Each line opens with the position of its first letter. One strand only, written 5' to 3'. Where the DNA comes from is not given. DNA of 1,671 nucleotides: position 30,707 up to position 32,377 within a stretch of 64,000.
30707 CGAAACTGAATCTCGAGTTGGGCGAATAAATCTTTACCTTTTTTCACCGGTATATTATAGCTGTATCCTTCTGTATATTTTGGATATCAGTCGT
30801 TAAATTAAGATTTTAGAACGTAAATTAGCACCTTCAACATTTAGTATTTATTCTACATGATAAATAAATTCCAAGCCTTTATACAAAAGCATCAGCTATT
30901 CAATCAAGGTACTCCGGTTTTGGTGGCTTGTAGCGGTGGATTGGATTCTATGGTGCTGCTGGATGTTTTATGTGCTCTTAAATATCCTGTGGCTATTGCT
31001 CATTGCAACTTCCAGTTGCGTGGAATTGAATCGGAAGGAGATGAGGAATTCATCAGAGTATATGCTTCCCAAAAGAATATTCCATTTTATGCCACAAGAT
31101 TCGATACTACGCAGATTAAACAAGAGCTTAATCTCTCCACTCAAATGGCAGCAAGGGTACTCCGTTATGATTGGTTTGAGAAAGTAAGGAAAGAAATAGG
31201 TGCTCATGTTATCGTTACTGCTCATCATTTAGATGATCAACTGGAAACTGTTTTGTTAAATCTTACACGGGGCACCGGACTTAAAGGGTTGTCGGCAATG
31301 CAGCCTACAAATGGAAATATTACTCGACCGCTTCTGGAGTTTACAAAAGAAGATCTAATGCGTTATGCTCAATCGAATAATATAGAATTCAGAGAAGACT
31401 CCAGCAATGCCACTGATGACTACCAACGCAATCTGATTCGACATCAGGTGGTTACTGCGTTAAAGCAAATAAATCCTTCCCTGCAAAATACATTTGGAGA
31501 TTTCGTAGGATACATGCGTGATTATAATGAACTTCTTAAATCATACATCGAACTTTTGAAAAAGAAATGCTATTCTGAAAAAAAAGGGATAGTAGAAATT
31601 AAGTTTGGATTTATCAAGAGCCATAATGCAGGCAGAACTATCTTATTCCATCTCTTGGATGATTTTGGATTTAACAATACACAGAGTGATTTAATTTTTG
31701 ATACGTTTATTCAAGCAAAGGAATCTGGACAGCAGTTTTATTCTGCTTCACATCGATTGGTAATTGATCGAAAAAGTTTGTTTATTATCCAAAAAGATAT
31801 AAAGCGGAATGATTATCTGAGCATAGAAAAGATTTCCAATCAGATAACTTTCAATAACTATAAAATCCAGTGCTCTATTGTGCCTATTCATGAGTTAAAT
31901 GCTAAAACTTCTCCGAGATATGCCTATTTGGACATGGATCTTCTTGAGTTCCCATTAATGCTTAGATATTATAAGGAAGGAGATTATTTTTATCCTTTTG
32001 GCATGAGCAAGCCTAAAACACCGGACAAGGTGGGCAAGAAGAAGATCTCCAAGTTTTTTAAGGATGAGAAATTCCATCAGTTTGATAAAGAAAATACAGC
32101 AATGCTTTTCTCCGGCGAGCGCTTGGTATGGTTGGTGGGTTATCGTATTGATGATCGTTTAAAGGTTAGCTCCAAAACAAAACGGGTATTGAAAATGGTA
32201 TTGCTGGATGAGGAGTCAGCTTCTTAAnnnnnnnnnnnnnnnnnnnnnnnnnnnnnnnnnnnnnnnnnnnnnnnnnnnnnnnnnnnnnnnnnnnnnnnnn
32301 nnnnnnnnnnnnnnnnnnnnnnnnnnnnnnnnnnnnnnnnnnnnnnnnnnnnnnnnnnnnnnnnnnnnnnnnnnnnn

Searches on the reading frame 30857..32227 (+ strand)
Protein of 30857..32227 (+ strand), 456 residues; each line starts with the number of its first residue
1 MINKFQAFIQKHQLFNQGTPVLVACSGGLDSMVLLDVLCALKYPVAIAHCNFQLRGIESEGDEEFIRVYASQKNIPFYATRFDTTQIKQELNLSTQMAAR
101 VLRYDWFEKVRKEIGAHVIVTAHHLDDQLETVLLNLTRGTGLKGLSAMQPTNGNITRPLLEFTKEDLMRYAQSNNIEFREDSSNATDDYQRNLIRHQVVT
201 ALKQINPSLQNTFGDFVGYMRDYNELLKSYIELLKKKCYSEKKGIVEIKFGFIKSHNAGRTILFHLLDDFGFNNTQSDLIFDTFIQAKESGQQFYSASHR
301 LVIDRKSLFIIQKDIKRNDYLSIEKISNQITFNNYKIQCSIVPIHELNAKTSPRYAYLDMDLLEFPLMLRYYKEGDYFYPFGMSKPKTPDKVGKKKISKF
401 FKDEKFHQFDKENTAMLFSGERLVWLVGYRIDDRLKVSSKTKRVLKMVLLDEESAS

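Call 63: search_protein_families(library=pfam, proteins=[window:30857-32227:+], max_evalue=0.001)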
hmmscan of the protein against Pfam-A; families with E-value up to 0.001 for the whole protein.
window:30857-32227:+ (456 aa): 3 families
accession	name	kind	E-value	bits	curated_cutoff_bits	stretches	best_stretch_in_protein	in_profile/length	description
PF01171.26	ATP_bind_3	-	1.3e-52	178.6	27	1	21-197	2-182/182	PP-loop family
PF11734.13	TilS_C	-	5.6e-05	22.9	22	1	367-443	1-69/74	TilS substrate C-terminal domain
PF01507.26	PAPS_reduct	-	0.00092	19.7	22.5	0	21-76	2-54/175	Phosphoadenosine phosphosulfate reductase domain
